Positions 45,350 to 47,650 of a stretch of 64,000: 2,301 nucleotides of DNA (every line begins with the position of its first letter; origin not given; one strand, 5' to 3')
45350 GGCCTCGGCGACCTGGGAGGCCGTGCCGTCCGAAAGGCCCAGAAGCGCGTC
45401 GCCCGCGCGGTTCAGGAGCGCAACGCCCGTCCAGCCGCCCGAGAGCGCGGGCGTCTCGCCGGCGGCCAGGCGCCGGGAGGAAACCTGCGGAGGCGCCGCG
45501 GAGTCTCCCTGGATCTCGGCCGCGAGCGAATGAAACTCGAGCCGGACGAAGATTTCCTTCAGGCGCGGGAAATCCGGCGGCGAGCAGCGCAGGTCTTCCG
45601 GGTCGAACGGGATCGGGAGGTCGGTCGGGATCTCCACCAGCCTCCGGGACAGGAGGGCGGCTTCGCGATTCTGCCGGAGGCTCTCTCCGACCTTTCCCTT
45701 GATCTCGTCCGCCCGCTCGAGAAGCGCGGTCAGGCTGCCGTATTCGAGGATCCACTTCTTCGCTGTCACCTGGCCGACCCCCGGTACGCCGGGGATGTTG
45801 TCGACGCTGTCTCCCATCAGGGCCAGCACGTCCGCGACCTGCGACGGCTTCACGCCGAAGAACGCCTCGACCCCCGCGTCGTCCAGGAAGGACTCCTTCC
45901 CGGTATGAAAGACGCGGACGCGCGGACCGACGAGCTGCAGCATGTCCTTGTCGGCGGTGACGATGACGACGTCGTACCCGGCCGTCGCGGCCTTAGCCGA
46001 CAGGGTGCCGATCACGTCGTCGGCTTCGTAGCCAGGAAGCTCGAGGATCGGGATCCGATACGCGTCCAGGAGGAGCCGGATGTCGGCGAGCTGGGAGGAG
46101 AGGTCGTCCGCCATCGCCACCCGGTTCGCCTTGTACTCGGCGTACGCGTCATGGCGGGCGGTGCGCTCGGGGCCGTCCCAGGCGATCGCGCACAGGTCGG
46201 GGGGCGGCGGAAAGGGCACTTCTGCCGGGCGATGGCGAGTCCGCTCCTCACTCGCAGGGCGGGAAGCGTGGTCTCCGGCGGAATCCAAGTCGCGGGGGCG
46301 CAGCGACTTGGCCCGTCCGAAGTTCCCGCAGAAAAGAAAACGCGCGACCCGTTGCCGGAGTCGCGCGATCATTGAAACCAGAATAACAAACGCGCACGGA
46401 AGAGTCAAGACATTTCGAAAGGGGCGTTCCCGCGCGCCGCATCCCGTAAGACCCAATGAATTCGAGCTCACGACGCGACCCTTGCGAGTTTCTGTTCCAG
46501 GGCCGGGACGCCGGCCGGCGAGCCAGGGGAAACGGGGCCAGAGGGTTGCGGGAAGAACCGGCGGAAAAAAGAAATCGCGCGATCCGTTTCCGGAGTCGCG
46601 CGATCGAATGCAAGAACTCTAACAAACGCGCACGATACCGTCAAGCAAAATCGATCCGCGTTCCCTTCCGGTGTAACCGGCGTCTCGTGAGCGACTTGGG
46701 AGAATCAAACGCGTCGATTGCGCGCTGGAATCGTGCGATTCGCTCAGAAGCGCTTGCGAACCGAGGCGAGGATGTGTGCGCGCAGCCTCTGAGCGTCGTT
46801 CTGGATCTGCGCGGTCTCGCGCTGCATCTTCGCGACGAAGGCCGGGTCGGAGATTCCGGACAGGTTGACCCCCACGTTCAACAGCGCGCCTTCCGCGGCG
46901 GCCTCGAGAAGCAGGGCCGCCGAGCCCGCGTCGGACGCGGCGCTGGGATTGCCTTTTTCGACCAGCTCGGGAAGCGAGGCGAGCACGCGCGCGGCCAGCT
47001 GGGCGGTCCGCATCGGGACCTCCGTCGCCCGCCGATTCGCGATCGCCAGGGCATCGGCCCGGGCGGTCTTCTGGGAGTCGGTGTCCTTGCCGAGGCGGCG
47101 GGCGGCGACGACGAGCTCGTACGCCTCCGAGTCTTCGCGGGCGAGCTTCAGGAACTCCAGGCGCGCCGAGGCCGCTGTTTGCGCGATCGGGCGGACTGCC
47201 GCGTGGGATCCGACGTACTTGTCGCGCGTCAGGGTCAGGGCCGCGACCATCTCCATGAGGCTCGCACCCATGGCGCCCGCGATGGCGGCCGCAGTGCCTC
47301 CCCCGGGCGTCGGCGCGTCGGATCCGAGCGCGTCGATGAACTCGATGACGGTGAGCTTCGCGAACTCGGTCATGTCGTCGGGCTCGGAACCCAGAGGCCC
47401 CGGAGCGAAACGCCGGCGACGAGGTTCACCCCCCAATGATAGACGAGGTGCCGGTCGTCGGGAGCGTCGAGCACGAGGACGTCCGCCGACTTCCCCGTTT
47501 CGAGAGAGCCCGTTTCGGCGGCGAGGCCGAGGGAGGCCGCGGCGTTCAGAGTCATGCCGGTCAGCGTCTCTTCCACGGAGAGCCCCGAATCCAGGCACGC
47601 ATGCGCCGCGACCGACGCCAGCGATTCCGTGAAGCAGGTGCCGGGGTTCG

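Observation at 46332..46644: Two tandem promoter, GNRA hairpin, U-tract units: candidate ~45-nt small RNA genes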

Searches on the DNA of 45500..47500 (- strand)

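Call 46: search_rna_families(source=L061, start=3600, end=4050, threshold=evalue, max_evalue=10)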
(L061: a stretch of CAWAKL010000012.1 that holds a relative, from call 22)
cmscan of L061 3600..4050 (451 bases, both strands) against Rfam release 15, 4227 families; matches with E-value up to 10: 4.
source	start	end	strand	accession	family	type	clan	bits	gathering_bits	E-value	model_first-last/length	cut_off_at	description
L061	3841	3933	-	RF01746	mraW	Cis-reg;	-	17.5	50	0.57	1-107/107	no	mraW RNA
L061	3731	3803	-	RF02067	STnc310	Gene; sRNA;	-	13.9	40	7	1-61/61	no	Salmonella enterica sRNA STnc310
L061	3678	3776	+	RF02869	ncS025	Gene; sRNA;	-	13.2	46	9.3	1-85/85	no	Burkholderia sRNA 25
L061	3625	3659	+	RF02480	GlsR14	Gene; snRNA; snoRNA; CD-box;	-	10.3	90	9.4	36-68/68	no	Small nucleolar RNA GlsR14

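Call 54: build_rna_model(alignment_id=A4, structure=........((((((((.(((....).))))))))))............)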
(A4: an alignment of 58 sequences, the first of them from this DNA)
Model R1 built from alignment A4 (58 sequences, 48 columns); structure: as given.
model positions 47; base pairs 11; branch points 0; effective number of sequences 13.65; information 1.173 bits per position. Calibrated on 0.2 Mb of random sequence (short: E-values are rough).
structure used (alignment columns):
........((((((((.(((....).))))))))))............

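Call 55: search_with_rna_model(model_id=R1, source=window, filters=off, max_evalue=10)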
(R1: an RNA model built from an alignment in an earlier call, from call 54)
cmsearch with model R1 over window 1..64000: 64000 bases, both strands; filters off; matches with E-value up to 10: 11.
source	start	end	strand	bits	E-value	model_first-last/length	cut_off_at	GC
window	46564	46610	-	65.2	2.6e-15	1-47/47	no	0.53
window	46329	46375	-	59.8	8.6e-14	1-47/47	no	0.57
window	46341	46369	+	14.8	0.4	9-37/47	no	0.76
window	49080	49123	-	12.9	1.4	10-34/47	no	0.82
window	46576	46604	+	12.8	1.5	9-37/47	no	0.69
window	31434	31464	-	11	4.9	9-37/47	no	0.74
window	49080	49123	+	10.9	5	10-34/47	no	0.82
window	53226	53271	-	10.6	6.1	1-47/47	no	0.61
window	58460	58502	+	10.2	7.9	1-47/47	no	0.72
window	23578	23594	-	10.2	8.1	14-30/47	no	0.71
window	42927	42941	+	10.1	8.4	15-29/47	no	0.73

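Call 57: search_dna_similar(query=window:46320-46660:-, collection=phages, mode=distant, max_evalue=0.01, max_rows=5)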
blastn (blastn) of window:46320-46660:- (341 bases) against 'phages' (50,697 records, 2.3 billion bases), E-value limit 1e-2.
No match.

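Call 58: search_dna_similar(query=window:46320-46660:-, collection=plasmids, mode=distant, max_evalue=0.01, max_rows=5)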
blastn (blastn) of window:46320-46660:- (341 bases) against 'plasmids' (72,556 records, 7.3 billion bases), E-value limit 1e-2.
No match.

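Call 60: search_with_rna_model(model_id=R1, sources=[L163, L164, L165, L166, L167, L168, L169, L170, L171, L172, L173, L174, L175, L176, L177, L178, L179, L180, L181, L182, L183, L184, L185, L186, L187, L188, L189, L190, L191, L192, L193, L194, L195, L196, L197, L198, L199, L200, L201, L202, L203, L204, L205, L206, L207, L208, L209, L210, L211, L212, L213, L214, L215, L216, L217, L218, L219, L220, L221, L222, L223, L224, L225, L226, L227, L228, L229, L230, L231, L232, L233, L234, L235, L236, L237, L238, L239, L240, L241, L242, L243, L244, L245, L246, L247, L248, L249], max_evalue=0.001, make_alignment=true)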
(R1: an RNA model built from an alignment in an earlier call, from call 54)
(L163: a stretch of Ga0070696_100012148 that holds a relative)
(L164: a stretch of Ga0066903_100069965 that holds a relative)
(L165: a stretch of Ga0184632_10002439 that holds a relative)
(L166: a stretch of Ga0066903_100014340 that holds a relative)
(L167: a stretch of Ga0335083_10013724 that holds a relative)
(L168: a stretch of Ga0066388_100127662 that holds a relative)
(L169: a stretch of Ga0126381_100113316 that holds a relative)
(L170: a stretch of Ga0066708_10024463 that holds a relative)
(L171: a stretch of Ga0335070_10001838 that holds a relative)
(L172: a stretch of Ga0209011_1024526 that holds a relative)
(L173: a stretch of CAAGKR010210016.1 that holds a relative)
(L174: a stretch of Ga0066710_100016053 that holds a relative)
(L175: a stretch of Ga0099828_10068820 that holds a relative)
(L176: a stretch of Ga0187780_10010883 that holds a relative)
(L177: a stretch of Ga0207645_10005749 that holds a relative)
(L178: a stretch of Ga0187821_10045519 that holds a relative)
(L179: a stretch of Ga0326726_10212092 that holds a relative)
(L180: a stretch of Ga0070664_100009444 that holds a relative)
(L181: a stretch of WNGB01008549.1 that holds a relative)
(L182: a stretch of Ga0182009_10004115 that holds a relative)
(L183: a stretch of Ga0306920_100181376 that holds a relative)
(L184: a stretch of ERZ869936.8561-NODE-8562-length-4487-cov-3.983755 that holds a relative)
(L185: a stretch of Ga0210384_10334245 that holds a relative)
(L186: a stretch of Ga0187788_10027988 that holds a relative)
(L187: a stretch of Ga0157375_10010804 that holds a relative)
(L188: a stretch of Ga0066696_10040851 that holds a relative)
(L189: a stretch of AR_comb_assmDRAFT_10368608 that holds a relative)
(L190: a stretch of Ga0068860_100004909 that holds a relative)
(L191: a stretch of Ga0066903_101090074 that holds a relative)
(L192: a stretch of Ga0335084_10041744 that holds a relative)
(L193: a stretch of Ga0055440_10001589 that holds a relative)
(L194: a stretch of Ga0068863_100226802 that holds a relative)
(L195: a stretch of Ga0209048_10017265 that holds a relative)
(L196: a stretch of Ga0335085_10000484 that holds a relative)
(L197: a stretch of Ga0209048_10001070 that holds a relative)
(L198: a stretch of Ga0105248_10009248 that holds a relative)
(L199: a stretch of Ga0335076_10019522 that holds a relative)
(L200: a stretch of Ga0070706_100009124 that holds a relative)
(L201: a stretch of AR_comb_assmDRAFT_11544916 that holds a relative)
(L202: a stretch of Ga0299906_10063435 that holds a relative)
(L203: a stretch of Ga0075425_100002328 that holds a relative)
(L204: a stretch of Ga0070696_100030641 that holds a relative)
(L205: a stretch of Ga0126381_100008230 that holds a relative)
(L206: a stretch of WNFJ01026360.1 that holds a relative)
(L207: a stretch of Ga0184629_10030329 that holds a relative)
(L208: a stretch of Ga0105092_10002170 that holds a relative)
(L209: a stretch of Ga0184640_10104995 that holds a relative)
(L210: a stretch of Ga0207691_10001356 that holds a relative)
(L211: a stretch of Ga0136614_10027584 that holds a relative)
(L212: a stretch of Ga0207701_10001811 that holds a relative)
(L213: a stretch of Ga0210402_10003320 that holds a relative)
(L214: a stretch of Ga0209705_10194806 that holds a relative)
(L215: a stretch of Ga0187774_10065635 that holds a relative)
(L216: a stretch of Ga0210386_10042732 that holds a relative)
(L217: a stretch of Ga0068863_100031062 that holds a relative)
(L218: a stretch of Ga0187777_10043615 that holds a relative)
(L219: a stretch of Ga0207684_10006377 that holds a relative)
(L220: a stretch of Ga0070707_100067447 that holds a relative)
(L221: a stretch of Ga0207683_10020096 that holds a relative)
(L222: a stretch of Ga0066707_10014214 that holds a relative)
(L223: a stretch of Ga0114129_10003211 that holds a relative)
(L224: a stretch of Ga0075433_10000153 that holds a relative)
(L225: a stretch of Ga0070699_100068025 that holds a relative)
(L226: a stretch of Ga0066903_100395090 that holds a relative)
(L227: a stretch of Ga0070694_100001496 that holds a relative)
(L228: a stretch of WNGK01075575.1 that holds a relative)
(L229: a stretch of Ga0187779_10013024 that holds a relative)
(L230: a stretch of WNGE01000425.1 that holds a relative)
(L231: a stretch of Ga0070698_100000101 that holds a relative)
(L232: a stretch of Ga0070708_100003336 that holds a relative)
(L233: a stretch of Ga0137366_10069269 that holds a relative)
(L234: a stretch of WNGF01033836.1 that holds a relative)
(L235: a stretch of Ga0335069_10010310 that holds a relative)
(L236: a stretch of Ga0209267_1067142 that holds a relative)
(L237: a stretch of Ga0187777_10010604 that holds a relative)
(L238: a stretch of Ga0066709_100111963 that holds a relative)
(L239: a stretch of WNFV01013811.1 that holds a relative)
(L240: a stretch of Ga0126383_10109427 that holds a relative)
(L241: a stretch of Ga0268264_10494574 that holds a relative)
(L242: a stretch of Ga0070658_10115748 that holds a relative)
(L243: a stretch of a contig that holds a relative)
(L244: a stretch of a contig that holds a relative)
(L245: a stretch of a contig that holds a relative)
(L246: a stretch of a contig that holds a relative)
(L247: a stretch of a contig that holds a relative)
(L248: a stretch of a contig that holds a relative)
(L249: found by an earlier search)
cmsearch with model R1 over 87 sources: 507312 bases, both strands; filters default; matches with E-value up to 0.001: 81.
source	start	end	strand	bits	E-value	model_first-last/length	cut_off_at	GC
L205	4146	4192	-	73.4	1e-16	1-47/47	no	0.51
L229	2127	2173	+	73.4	1e-16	1-47/47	no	0.51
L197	1935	1981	+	73.1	1.3e-16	1-47/47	no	0.53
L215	1226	1272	+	72.9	1.4e-16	1-47/47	no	0.55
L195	5102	5148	+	72.8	1.5e-16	1-47/47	no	0.55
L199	1853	1899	+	72.5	1.9e-16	1-47/47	no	0.53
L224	3601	3647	+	72.5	1.9e-16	1-47/47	no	0.53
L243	3335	3381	-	72.5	1.9e-16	1-47/47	no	0.53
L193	611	657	-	72.4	1.9e-16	1-47/47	no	0.55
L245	4485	4531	-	72.3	2.1e-16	1-47/47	no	0.53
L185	591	637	-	72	2.5e-16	1-47/47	no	0.53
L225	2940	2986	-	72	2.6e-16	1-47/47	no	0.55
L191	828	874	+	71.9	2.8e-16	1-47/47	no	0.51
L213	10941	10987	+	71.9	2.8e-16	1-47/47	no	0.53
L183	1140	1186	+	71.9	2.8e-16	1-47/47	no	0.53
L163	4549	4595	-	71.7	3.1e-16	1-47/47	no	0.55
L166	3875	3921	+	70.7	5.8e-16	1-47/47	no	0.55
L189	2464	2510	+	70.7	6e-16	1-47/47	no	0.55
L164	52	98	+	70.4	7.3e-16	1-47/47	no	0.53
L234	7124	7170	-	70.4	7.3e-16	1-47/47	no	0.53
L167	8293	8339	-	69.7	1.2e-15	1-47/47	no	0.51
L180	3664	3710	-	69.1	1.6e-15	1-47/47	no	0.53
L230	1247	1293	+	69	1.7e-15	1-47/47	no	0.55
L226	1045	1091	+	68.9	1.9e-15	1-47/47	no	0.57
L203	3052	3098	-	68.8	2.1e-15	1-47/47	no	0.51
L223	10370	10416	-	68.8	2.1e-15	1-47/47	no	0.51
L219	4785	4831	+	68.8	2.1e-15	1-47/47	no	0.55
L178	404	450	-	68.7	2.1e-15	1-47/47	no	0.6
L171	3922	3968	+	68.4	2.6e-15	1-47/47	no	0.53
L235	281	327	+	68.4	2.6e-15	1-47/47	no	0.53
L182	4161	4207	-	68.1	3.2e-15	1-47/47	no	0.53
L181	10448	10494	-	68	3.3e-15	1-47/47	no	0.51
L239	8766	8812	+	68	3.3e-15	1-47/47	no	0.51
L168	938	984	+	68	3.5e-15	1-47/47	no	0.55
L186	1481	1527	-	67.8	3.9e-15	1-47/47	no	0.53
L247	2265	2311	-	67.8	3.9e-15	1-47/47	no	0.53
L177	2990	3036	-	67.2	5.8e-15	1-47/47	no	0.49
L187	1890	1936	+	67.2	5.8e-15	1-47/47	no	0.49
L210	99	145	-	67.2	5.8e-15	1-47/47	no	0.49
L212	1062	1108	-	67.2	5.8e-15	1-47/47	no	0.49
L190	10215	10261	-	67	6.6e-15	1-47/47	no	0.55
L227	3738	3784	-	67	6.6e-15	1-47/47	no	0.55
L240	2188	2234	+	66.7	7.9e-15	1-47/47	no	0.57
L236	1082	1128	+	66.6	8.3e-15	1-47/47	no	0.53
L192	3673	3719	-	66.4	9.3e-15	1-47/47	no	0.53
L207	2132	2178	+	66.4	9.6e-15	1-47/47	no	0.53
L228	1400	1446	-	66.3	1e-14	1-47/47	no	0.55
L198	10321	10367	-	66.2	1.1e-14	1-47/47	no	0.51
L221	3276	3322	-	66.2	1.1e-14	1-47/47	no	0.51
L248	2559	2605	+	66.2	1.1e-14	1-47/47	no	0.51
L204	1756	1802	-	66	1.2e-14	1-47/47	no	0.57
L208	2566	2612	-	65.6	1.6e-14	1-47/47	no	0.53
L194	89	135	-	65.6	1.6e-14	1-47/47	no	0.57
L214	272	318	+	65.6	1.6e-14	1-47/47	no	0.57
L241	1063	1109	+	65.6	1.6e-14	1-47/47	no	0.57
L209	85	131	-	65.5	1.7e-14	1-47/47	no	0.55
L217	1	46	-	65.3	2e-14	1-46/47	3'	0.52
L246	1331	1377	+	64.7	2.9e-14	1-47/47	no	0.57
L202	2865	2911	-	64.5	3.4e-14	1-47/47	no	0.6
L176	3780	3826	+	64.2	4e-14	1-47/47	no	0.55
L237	442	488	+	64.2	4e-14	1-47/47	no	0.55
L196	1399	1445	-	64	4.5e-14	1-47/47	no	0.49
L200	959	1005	+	63.7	5.6e-14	1-47/47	no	0.53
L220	555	601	-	63.7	5.6e-14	1-47/47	no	0.53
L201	1032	1078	+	63.6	5.8e-14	1-47/47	no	0.55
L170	2813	2859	-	63.3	7.1e-14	1-47/47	no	0.53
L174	615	661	+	63.3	7.1e-14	1-47/47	no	0.53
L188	1645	1691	-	63.3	7.1e-14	1-47/47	no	0.53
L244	1878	1924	-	63.3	7.1e-14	1-47/47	no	0.53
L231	825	871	-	63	8.8e-14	1-47/47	no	0.51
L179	1405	1451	+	62.6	1.1e-13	1-47/47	no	0.57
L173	237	283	-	62.3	1.4e-13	1-47/47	no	0.51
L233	382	428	-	62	1.6e-13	1-47/47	no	0.53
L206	1260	1306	-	61.7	2e-13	1-47/47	no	0.6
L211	2866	2912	-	60.8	3.7e-13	1-47/47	no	0.57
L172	187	233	-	60.8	3.7e-13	1-47/47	no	0.57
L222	3686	3732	+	58.5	1.6e-12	1-47/47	no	0.53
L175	298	344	-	55.5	1.1e-11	1-47/47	no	0.6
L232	9970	10016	-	55.5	1.1e-11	1-47/47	no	0.6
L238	637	683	+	52.6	7.6e-11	1-47/47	no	0.51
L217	4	50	+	29.1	0.00031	1-47/47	no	0.57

Alignment A5: 81 matches aligned to the model, 58 columns, each read 5' to 3' on its own strand. Consensus structure (alignment columns), stored with it:
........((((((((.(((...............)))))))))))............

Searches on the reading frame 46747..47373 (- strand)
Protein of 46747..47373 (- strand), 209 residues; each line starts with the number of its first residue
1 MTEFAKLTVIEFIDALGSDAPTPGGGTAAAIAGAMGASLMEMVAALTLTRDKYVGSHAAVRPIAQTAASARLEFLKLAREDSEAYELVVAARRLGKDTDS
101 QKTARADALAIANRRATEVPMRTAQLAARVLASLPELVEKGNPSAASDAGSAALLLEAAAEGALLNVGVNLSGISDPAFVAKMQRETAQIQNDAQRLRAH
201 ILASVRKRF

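Call 22: find_related_loci(query=A3, collection=genome_contigs, flank=3000)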
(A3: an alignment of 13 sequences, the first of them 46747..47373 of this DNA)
Query A3 (209 aa) in genome_contigs; peptide patterns used: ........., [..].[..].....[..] (x = any residue, [..] = any of these).
305 stretches matched a pattern; 141 encode a relative of the query (tblastn E <= 1e-3); the best 80 are kept; 80 distinct loci.
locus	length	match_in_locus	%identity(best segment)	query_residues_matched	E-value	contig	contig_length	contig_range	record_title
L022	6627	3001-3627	95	1-209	4e-125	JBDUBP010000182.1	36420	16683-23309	MAG: Acidobacteriota bacterium isolate cluster4_bin.26 NODE_1349_length_36420_cov_11.433136, whole genome shotgun sequen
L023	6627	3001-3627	96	1-209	7e-125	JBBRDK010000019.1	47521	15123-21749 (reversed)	MAG: Thermoanaerobaculia bacterium isolate Co_metawrap_2448 Cmw_2448_k141_25920992_length_47521_cov_23.3301, whole genom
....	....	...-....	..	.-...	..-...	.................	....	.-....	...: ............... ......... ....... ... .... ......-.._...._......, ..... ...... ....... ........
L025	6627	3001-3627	92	1-209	2e-94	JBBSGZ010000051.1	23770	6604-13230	MAG: Thermoanaerobaculia bacterium isolate LS2_sbin.54 LS2_sbin.54_K_34421_L_23770_cov_20.3370, whole genome shotgun seq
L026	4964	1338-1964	91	1-209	3e-93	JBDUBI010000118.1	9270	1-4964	MAG: Acidobacteriota bacterium isolate cluster4_bin.210 NODE_21392_length_9270_cov_13.267716, whole genome shotgun seque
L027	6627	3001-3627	90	1-209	4e-92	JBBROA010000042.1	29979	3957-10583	MAG: Thermoanaerobaculia bacterium isolate La1_metabat2.230 LA1C_B2.230_k141_3769912L_29979_cov_12.0000, whole genome sh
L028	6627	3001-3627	90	1-209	1e-91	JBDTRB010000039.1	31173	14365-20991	MAG: Acidobacteriota bacterium isolate cluster3_bin.236 NODE_4259_length_31173_cov_10.994794, whole genome shotgun seque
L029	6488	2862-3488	85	1-209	2e-87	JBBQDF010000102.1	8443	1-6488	MAG: Thermoanaerobaculia bacterium isolate Co_metawrap_1191 Cmw_1191_k141_14291539_length_8443_cov_7.0000, whole genome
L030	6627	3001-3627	65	1-209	6e-86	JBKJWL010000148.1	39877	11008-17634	MAG: Thermoanaerobaculia bacterium isolate swi_bin.135 k127_6224982, whole genome shotgun sequence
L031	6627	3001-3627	67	1-209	2e-85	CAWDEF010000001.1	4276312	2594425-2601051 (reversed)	MAG: uncultured Acidobacteriota bacterium isolate MFD04944.bin.1.1 genome assembly, contig: contig_18256, whole genome s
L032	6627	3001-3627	67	1-209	1e-80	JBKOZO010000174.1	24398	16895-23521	MAG: Acidobacteriota bacterium isolate GB_HAYS_MAG_00032 GB_HAYS_000000769021, whole genome shotgun sequence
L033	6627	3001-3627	67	1-209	3e-80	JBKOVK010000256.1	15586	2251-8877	MAG: Acidobacteriota bacterium isolate GM_EKS_MAG_00046 GM_EKS_000000422236, whole genome shotgun sequence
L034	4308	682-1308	76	1-209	4e-79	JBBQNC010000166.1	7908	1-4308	MAG: Thermoanaerobaculia bacterium isolate Co_metawrap_335 Cmw_335_k141_21401252_length_7908_cov_9.0000, whole genome sh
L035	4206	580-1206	68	1-209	2e-78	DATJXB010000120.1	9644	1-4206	MAG TPA_asm: Thermoanaerobaculia bacterium isolate SMAG_U15115 k141_916781, whole genome shotgun sequence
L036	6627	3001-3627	65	1-209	6e-78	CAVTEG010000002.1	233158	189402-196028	MAG: uncultured Acidobacteriota bacterium isolate MFD00822.bin.2.9 genome assembly, contig: contig_119133, whole genome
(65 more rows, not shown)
